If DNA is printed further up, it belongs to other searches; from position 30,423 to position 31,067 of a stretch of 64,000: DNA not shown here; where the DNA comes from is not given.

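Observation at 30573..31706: Encapsulin nanocompartment operon: EncFtn-like ferritin cargo tightly coupled to a family-1 encapsulin shell gene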

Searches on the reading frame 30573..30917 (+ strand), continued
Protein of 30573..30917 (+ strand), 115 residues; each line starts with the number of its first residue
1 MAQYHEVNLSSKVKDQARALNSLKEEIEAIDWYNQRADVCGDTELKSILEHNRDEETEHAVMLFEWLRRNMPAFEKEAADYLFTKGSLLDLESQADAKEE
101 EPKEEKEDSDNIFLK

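Call 41: fold_search(model_id=the predicted structure, library=pdb)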
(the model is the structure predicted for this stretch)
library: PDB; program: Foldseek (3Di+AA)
matches with E <= 10: 317; with E <= 0.001: 51
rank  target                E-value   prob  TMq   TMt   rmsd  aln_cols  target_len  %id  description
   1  3k6c_G                1.7e-07  1.00  0.66  0.83   3.5        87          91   57  Crystal structure of protein ne0167 from nitrosomonas europaea (released 2009-10-27)
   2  3k6c_D                1.7e-07  1.00  0.67  0.82   3.6        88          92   57  Crystal structure of protein ne0167 from nitrosomonas europaea (released 2009-10-27)
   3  3k6c_A                2.4e-07  1.00  0.66  0.83   3.5        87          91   57  Crystal structure of protein ne0167 from nitrosomonas europaea (released 2009-10-27)
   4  5da5_C                2.9e-07  1.00  0.68  0.86   4.0        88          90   48  Crystal structure of Rhodospirillum rubrum Rru_A0973 (released 2016-08-10)
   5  3k6c_B                3.2e-07  1.00  0.67  0.85   3.6        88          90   57  Crystal structure of protein ne0167 from nitrosomonas europaea (released 2009-10-27)
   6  5l89_H                4.4e-07  1.00  0.68  0.86   4.0        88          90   46  Crystal structure of Rhodospirillum rubrum Rru_A0973 mutant E32A (released 2016-08-31)
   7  6sv1_J                6.0e-07  1.00  0.68  0.87   3.3        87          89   47  Crystal structure of Rhodospirillum rubrum Rru_A0973 E34A variant (released 2020-09-23)
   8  6suw_C                6.0e-07  1.00  0.68  0.86   4.0        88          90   46  Crystal structure of Rhodospirillum rubrum Rru_A0973 E31A variant (released 2020-09-23)
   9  5l8b_O                6.4e-07  1.00  0.68  0.86   4.0        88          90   46  Crystal structure of Rhodospirillum rubrum Rru_A0973 mutant E62A (released 2016-08-31)
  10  5da5_S                6.9e-07  1.00  0.68  0.87   3.4        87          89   48  Crystal structure of Rhodospirillum rubrum Rru_A0973 (released 2016-08-10)
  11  5l89_J                6.9e-07  1.00  0.68  0.87   3.3        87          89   47  Crystal structure of Rhodospirillum rubrum Rru_A0973 mutant E32A (released 2016-08-31)
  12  5l8b_A                7.3e-07  1.00  0.68  0.86   4.1        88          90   46  Crystal structure of Rhodospirillum rubrum Rru_A0973 mutant E62A (released 2016-08-31)
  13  5l89_B                7.3e-07  1.00  0.68  0.86   4.1        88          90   46  Crystal structure of Rhodospirillum rubrum Rru_A0973 mutant E32A (released 2016-08-31)
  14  5l8g_Z                8.3e-07  1.00  0.68  0.89   3.5        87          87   47  Crystal structure of Rhodospirillum rubrum Rru_A0973 mutant H65A (released 2016-08-31)
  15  6suw_U                8.3e-07  1.00  0.68  0.87   4.1        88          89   46  Crystal structure of Rhodospirillum rubrum Rru_A0973 E31A variant (released 2020-09-23)
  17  5da5_A                8.3e-07  1.00  0.67  0.85   4.0        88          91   48  Crystal structure of Rhodospirillum rubrum Rru_A0973 (released 2016-08-10)
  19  5da5_P                8.8e-07  1.00  0.68  0.86   4.1        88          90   48  Crystal structure of Rhodospirillum rubrum Rru_A0973 (released 2016-08-10)
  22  5n5f_B                1.0e-06  1.00  0.67  0.83   4.4        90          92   48  Crystal structure of Haliangium ochraceum encapsulated ferritin (released 2018-01-24)
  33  5da5_c                1.9e-06  1.00  0.68  0.92   1.1        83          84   49  Crystal structure of Rhodospirillum rubrum Rru_A0973 (released 2016-08-10)
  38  5da5_b                2.5e-06  1.00  0.68  0.88   2.8        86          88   49  Crystal structure of Rhodospirillum rubrum Rru_A0973 (released 2016-08-10)
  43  5n5f_A                2.9e-06  1.00  0.67  0.84   4.1        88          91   48  Crystal structure of Haliangium ochraceum encapsulated ferritin (released 2018-01-24)
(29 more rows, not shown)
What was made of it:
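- On Encapsulated ferritin (EncFtn / FLP-TP class): TMt is 0.83-0.92 to 3k6c, 5da5 and 5n5f (call 41).
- Closest known: Rhodospirillum rubrum and Haliangium ochraceum EncFtn-encapsulin systems. Same: The EncFtn domain is about 46-49% identical over the structurally aligned region (Foldseek, call 41), and the ferroxidase and entry-site residues are identical.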

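Call 52: find_encoding_contigs(protein=window:30573-30917:+, flank=3000, max_places=3)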
Protein window:30573-30917:+ (115 aa): 4 contigs read that carry it; 3 places shown.
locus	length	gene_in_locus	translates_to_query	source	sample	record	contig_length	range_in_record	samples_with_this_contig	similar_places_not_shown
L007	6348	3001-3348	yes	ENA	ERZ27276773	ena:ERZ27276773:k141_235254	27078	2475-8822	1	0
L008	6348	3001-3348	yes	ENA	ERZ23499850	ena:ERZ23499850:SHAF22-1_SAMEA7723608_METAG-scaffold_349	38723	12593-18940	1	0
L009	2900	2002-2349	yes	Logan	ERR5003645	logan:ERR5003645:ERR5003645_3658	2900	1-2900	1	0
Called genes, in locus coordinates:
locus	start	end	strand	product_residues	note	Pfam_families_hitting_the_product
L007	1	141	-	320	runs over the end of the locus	PF13407:Peripla_BP_4 (faint), PF04392:ABC_sub_bind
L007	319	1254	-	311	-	PF04392:ABC_sub_bind, PF13407:Peripla_BP_4 (faint)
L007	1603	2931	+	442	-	PF01554:MatE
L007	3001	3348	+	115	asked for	PF22277:EncFtn-like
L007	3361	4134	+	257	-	PF04454:Linocin_M18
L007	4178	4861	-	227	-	PF01895:PhoU (weak)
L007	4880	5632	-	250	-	PF13175:AAA_15 (weak), PF20703:nSTAND1 (faint), PF00005:ABC_tran, PF02463:SMC_N (weak), PF13304:AAA_21 (weak)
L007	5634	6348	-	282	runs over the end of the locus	PF00528:BPD_transp_1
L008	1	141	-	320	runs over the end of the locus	PF13407:Peripla_BP_4 (faint), PF04392:ABC_sub_bind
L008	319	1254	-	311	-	PF04392:ABC_sub_bind, PF13407:Peripla_BP_4 (faint)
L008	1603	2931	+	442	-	PF01554:MatE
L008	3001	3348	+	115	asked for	PF22277:EncFtn-like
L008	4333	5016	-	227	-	PF01895:PhoU (weak)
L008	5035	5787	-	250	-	PF13175:AAA_15 (weak), PF20703:nSTAND1 (faint), PF00005:ABC_tran, PF02463:SMC_N (weak), PF13304:AAA_21 (weak)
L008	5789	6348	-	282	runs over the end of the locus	PF00528:BPD_transp_1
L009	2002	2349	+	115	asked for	PF22277:EncFtn-like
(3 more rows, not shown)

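Call 53: find_encoding_contigs(protein=P0002, flank=6000, max_places=3)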
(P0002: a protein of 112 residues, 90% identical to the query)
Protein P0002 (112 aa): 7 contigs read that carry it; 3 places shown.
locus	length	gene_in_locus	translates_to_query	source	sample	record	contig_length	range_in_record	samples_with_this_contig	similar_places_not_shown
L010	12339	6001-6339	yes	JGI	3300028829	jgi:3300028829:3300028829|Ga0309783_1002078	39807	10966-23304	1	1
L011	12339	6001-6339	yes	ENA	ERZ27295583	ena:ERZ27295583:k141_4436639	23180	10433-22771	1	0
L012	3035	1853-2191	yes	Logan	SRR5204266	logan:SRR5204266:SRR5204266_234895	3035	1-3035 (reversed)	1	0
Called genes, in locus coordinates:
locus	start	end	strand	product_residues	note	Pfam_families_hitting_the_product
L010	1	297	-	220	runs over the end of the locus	PF08348:PAS_6, PF13309:HTH_22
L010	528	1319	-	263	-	PF00005:ABC_tran, PF02463:SMC_N (weak), PF13304:AAA_21 (faint)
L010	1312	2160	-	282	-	PF02653:BPD_transp_2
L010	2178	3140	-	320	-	PF04392:ABC_sub_bind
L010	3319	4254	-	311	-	PF13407:Peripla_BP_4 (faint), PF04392:ABC_sub_bind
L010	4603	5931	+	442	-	PF01554:MatE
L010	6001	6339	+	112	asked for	PF22277:EncFtn-like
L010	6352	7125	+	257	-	PF04454:Linocin_M18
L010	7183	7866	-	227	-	PF01895:PhoU (weak)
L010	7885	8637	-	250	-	PF13175:AAA_15 (weak), PF00005:ABC_tran, PF02463:SMC_N (weak), PF13304:AAA_21 (weak)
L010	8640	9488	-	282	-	PF00528:BPD_transp_1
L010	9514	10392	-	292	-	PF00528:BPD_transp_1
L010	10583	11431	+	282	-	PF12849:PBP_like_2, PF13531:SBP_bac_11, PF01547:SBP_bac_1 (weak), PF12727:PBP_like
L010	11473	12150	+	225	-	PF00072:Response_reg, PF00486:Trans_reg_C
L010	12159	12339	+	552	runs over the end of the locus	PF00512:HisKA, PF02518:HATPase_c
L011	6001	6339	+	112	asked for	PF22277:EncFtn-like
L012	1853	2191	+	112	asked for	PF22277:EncFtn-like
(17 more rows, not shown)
